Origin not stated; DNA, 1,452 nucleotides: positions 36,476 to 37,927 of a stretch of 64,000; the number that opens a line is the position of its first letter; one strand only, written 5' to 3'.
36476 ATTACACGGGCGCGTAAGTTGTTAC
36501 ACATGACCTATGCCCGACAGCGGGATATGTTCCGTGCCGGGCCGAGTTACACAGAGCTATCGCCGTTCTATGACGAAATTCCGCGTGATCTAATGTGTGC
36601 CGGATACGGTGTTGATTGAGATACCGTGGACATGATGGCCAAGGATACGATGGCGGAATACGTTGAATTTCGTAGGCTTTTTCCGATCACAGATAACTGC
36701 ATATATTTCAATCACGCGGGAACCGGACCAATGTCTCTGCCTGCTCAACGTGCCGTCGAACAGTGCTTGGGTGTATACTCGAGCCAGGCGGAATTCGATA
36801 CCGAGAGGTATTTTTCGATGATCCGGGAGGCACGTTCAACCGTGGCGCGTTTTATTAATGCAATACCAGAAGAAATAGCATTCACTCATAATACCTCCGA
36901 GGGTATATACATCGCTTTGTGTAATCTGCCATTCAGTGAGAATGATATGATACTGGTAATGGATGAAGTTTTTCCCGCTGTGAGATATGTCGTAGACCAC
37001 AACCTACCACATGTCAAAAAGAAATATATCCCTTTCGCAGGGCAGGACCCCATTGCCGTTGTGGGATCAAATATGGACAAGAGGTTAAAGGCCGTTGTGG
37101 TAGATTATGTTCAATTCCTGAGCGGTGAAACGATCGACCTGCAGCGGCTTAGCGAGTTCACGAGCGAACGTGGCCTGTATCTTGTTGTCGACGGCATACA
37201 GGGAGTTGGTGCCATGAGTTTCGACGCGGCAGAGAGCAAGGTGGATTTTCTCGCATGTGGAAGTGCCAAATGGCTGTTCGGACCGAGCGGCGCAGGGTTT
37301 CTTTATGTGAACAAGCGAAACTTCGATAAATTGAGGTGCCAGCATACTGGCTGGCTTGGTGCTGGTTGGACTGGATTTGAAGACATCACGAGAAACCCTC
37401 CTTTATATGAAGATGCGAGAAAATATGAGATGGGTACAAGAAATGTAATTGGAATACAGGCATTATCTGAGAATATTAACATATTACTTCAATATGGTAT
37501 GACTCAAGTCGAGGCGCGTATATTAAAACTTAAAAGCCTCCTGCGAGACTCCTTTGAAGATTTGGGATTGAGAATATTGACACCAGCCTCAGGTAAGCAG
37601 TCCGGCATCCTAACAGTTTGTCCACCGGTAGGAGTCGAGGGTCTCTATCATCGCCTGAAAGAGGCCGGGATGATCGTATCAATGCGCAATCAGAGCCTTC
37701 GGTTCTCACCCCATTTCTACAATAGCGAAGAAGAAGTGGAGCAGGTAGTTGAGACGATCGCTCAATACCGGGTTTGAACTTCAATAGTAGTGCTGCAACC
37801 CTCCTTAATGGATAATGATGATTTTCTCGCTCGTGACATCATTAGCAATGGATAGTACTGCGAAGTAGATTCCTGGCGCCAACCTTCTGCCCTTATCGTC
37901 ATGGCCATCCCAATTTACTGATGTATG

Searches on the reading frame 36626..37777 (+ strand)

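Call 6: search_protein_families(library=pfam, proteins=[window:36626-37777:+], max_evalue=0.01)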
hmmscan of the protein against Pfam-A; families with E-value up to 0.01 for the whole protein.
window:36626-37777:+ (383 aa): 2 families
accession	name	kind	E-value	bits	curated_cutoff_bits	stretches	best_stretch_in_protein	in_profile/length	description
PF00266.25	Aminotran_5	-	4.4e-33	115.2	21.5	1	59-373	38-370/371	Aminotransferase class-V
PF22580.2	KYNU_C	-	0.0013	19.1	27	1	296-377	2-89/90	Kynureninase C-terminal domain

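Call 7: search_protein_families(library=ncbifam, proteins=[window:36626-37777:+], max_evalue=0.01)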
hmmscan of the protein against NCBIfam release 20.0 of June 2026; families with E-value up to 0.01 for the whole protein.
window:36626-37777:+ (383 aa): 25 families
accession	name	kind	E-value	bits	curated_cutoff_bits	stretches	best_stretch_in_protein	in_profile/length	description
TIGR01979.1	sufS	subfamily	1.7e-26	93.1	475.1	1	65-376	63-393/403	SufS family cysteine desulfurase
TIGR01977.1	am_tr_V_EF2568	hypoth_equivalog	1.7e-25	89.8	377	1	44-311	24-287/376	cysteine desulfurase family protein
NF051467.1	peri_mod_PvdN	equivalog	2e-19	69.5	650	2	180-380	230-423/425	pyoverdine-tailoring periplasmic protein PvdN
NF008126.0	PRK10874.1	equivalog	3e-18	66.1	607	1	12-305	6-307/401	cysteine desulfurase CsdA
TIGR03402.1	FeS_nifS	equivalog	6.5e-18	64.7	530.75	1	49-230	28-212/379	cysteine desulfurase NifS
TIGR03392.1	FeS_syn_CsdA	equivalog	5e-17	62.2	493.6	1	14-305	5-304/398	cysteine desulfurase CsdA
NF040779.1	Sec_lyase_SclA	exception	1.9e-14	53.4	525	1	57-326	36-303/378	selenocysteine lyase SclA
NF041166.1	f2_encap_cargo1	exception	7.1e-14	51.8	800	1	151-378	384-620/623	family 2A encapsulin nanocompartment cargo protein cysteine desulfurase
NF006791.0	PRK09295.1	equivalog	5.5e-13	48.8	661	1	65-298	68-305/406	cysteine desulfurase SufS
TIGR01814.1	kynureninase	equivalog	1.5e-12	47.2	246.4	1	33-379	35-396/400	kynureninase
TIGR04343.1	egtE_PLP_lyase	equivalog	1.5e-12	47.1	400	1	66-376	56-366/370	ergothioneine biosynthesis PLP-dependent enzyme EgtE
TIGR02006.1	IscS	equivalog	1.7e-12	47.1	643.2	1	25-240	4-228/402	IscS subfamily cysteine desulfurase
NF010611.0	PRK14012.1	equivalog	4.1e-12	45.7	548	1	65-241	52-233/406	IscS subfamily cysteine desulfurase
TIGR03235.1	DNA_S_dndA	equivalog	4e-10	39.5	480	1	168-239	153-223/353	cysteine desulfurase DndA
TIGR03301.1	PhnW-AepZ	equivalog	6e-09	35.7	360.8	1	166-352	138-321/355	2-aminoethylphosphonate aminotransferase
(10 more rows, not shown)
